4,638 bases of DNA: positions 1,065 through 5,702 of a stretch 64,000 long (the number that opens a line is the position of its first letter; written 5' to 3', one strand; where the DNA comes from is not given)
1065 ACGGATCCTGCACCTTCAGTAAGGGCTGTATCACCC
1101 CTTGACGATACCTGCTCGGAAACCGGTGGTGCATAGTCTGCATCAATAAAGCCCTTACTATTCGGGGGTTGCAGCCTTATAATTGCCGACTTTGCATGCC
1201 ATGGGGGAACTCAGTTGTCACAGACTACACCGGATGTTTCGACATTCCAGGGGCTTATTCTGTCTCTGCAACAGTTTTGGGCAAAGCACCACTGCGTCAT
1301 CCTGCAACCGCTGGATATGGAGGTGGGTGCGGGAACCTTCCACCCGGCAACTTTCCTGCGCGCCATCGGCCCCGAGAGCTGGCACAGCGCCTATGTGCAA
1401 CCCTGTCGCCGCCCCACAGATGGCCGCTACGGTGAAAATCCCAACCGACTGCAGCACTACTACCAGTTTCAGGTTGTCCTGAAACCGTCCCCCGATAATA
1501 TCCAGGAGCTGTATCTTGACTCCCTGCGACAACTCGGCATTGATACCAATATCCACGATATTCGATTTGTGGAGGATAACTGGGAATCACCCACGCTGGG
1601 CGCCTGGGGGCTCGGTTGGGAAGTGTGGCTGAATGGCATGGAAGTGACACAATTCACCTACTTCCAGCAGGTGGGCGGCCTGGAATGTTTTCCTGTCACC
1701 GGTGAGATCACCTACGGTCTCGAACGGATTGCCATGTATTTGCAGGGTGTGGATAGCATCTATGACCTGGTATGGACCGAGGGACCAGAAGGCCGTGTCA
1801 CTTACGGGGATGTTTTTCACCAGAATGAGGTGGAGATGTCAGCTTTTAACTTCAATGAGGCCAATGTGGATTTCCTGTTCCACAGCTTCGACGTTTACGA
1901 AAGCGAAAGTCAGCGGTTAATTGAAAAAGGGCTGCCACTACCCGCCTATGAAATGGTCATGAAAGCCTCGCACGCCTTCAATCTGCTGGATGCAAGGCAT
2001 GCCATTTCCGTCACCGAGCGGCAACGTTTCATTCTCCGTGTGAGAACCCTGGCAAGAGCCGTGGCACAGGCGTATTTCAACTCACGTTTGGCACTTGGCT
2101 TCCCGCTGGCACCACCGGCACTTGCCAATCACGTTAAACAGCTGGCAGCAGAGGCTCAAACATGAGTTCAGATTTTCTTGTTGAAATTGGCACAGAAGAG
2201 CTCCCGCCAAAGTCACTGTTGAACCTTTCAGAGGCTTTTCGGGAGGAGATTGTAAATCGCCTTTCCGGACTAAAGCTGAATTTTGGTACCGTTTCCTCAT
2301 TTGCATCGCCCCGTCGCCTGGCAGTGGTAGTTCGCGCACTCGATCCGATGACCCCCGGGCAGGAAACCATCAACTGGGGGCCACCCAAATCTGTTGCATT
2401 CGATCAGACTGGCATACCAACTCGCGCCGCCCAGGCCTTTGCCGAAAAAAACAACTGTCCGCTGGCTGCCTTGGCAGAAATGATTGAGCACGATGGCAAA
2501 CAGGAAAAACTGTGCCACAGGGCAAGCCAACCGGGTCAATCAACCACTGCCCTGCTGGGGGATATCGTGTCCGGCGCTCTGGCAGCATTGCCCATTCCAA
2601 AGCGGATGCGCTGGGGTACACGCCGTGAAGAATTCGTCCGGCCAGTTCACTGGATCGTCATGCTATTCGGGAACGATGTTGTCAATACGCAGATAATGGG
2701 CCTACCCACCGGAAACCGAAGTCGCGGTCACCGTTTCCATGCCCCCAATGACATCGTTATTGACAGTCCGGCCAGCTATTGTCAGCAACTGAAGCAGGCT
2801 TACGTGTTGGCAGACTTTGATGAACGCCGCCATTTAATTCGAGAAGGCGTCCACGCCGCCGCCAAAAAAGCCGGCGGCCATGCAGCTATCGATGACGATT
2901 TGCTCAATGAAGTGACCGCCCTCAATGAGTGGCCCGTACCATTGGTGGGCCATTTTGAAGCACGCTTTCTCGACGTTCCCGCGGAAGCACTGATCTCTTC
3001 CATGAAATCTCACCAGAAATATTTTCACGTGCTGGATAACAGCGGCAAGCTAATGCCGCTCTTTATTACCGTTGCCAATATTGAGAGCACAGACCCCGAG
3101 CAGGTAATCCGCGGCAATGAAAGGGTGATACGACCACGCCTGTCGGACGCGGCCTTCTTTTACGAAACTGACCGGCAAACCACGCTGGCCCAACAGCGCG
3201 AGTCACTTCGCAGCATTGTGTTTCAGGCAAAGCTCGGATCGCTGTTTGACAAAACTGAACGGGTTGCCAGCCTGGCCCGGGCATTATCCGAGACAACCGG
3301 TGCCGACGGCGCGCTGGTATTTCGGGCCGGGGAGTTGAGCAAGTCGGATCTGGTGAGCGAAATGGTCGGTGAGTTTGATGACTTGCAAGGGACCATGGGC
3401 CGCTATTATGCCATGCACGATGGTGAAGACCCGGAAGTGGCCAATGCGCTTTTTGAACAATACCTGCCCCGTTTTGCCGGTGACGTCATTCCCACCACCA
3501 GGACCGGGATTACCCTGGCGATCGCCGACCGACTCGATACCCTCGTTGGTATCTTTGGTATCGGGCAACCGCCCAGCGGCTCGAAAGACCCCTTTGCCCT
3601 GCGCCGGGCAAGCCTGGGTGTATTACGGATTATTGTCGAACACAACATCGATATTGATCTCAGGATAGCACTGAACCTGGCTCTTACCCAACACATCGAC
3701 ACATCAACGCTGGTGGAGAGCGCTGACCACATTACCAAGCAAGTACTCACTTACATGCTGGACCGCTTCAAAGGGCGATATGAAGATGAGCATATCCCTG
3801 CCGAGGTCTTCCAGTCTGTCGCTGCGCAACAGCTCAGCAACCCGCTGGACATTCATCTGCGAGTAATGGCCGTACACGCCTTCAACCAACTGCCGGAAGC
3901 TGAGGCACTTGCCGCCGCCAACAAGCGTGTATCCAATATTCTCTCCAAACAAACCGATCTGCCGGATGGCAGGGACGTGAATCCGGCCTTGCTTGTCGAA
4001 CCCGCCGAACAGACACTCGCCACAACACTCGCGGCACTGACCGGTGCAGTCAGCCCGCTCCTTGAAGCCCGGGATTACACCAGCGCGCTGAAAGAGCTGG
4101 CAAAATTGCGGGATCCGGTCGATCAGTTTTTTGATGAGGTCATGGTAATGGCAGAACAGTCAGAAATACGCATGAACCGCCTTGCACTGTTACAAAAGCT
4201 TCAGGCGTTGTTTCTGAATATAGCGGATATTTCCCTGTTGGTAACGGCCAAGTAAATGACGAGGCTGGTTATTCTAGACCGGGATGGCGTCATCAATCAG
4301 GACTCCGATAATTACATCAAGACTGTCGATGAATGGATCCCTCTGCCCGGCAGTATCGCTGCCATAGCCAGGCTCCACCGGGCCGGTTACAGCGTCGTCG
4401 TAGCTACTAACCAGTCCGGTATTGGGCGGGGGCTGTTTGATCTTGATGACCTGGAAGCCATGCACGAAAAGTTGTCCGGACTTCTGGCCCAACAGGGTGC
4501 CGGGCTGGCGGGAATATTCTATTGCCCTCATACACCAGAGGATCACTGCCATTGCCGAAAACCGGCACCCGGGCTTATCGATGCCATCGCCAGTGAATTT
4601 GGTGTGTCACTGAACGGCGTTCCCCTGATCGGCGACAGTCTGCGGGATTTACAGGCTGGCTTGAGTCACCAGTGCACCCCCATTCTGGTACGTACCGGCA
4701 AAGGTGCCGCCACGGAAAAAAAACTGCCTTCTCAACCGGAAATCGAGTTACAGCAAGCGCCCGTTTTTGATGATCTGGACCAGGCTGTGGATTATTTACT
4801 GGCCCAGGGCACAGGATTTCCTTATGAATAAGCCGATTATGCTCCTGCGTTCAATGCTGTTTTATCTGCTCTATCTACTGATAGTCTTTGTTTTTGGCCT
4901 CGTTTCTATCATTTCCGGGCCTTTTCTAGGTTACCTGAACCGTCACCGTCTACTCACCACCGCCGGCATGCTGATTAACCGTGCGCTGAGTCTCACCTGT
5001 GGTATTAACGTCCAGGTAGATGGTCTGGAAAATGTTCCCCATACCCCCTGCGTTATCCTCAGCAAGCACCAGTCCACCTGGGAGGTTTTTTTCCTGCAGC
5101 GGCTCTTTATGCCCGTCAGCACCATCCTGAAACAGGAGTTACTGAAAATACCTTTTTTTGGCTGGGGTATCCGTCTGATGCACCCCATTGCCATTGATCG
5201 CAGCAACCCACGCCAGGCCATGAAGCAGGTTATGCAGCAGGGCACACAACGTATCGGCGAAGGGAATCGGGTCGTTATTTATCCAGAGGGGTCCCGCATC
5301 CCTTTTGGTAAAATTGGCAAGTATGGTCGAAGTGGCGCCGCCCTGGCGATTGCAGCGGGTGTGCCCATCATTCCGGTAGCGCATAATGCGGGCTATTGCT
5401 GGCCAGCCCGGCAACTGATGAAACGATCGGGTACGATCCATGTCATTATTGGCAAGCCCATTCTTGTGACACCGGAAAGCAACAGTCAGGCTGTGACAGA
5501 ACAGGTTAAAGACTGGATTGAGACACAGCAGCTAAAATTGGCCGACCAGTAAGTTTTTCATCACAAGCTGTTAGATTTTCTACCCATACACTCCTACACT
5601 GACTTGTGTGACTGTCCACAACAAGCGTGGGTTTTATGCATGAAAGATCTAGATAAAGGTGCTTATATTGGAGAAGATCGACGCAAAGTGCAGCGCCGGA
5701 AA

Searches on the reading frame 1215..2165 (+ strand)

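Call 53: search_protein_families(library=ncbifam, max_evalue=1e-10, proteins=[window:1215-2165:+])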
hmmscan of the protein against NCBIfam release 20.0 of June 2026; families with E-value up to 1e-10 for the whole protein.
window:1215-2165:+ (316 aa): 3 families
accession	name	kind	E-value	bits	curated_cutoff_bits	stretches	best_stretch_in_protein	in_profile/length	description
TIGR00388.1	glyQ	equivalog_domain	2.7e-161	535.6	361.45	1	10-298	2-290/293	glycine--tRNA ligase subunit alpha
NF011499.0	PRK14908.1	equivalog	2.1e-155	519.7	1244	1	9-300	5-292/998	glycine--tRNA ligase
NF006827.1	PRK09348.1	equivalog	1.6e-152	506.6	369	1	10-288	1-275/276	glycine--tRNA ligase subunit alpha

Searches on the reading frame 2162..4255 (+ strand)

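Call 53: search_protein_families(library=ncbifam, max_evalue=1e-10, proteins=[window:2162-4255:+])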
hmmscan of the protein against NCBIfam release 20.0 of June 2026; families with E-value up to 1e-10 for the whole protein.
window:2162-4255:+ (697 aa): 2 families
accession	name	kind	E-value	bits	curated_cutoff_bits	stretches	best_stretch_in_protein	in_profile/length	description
TIGR00211.2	glyS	equivalog_domain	6.3e-252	838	300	1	4-693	1-684/684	glycine--tRNA ligase subunit beta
NF011499.0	PRK14908.1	equivalog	2.5e-167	559.1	1244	1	3-692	312-995/998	glycine--tRNA ligase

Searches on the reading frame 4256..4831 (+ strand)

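Call 53: search_protein_families(library=ncbifam, max_evalue=1e-10, proteins=[window:4256-4831:+])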
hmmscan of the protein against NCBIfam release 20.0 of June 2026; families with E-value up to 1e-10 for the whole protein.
window:4256-4831:+ (191 aa): 8 families
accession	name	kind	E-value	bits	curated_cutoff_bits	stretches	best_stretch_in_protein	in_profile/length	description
NF006506.0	PRK08942.1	equivalog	2.2e-69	232.6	178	1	2-183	3-179/182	D-glycero-beta-D-manno-heptose 1,7-bisphosphate 7-phosphatase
TIGR01656.1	Histidinol-ppas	subfamily_domain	8.8e-43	145.8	84.15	1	4-140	2-140/149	histidinol-phosphate phosphatase domain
TIGR00213.1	GmhB_yaeD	subfamily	6.9e-33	113.8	149.6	1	5-154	4-159/176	D-glycero-beta-D-manno-heptose 1,7-bisphosphate 7-phosphatase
TIGR01662.1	HAD-SF-IIIA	subfamily_domain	1.9e-31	109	44.6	1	3-147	1-140/141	HAD-IIIA family hydrolase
NF050049.1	HBPPhtaseGmhB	domain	2.7e-24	85.9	250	1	3-143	4-141/171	D-glycero-alpha-D-manno-heptose-1,7-bisphosphate 7-phosphatase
NF005264.0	PRK06769.1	equivalog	6.2e-23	81.5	217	1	4-184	6-174/175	HAD-IIIA family hydrolase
NF003937.0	PRK05446.1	equivalog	1.3e-20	73.8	443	1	2-143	3-146/355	bifunctional histidinol-phosphatase/imidazoleglycerol-phosphate dehydratase HisB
TIGR01261.1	hisB_Nterm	equivalog_domain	1.5e-18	66.8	140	1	3-133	2-134/161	histidinol-phosphatase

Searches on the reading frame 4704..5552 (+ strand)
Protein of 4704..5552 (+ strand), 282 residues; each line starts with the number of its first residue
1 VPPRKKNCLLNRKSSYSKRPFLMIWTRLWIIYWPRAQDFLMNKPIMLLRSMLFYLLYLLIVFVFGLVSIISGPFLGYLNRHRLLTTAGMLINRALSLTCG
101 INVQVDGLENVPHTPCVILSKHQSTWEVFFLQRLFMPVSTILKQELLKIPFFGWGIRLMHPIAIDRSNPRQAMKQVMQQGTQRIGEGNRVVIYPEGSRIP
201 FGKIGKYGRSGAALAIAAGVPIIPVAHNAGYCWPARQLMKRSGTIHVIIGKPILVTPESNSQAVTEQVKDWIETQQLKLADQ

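Call 53: search_protein_families(library=ncbifam, max_evalue=1e-10, proteins=[window:4704-5552:+])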
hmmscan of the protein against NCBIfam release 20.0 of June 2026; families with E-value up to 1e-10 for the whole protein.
window:4704-5552:+ (282 aa): 2 families
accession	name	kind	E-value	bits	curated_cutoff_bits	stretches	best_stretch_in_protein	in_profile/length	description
TIGR00530.1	AGP_acyltrn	subfamily_domain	6.4e-25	87.4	102.95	1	100-226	1-128/130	1-acylglycerol-3-phosphate O-acyltransferase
NF052553.1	LyOrLpactfOlsABRUA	equivalog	3.1e-12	46.2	300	1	77-197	29-146/263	lyso-ornithine lipid O-acyltransferase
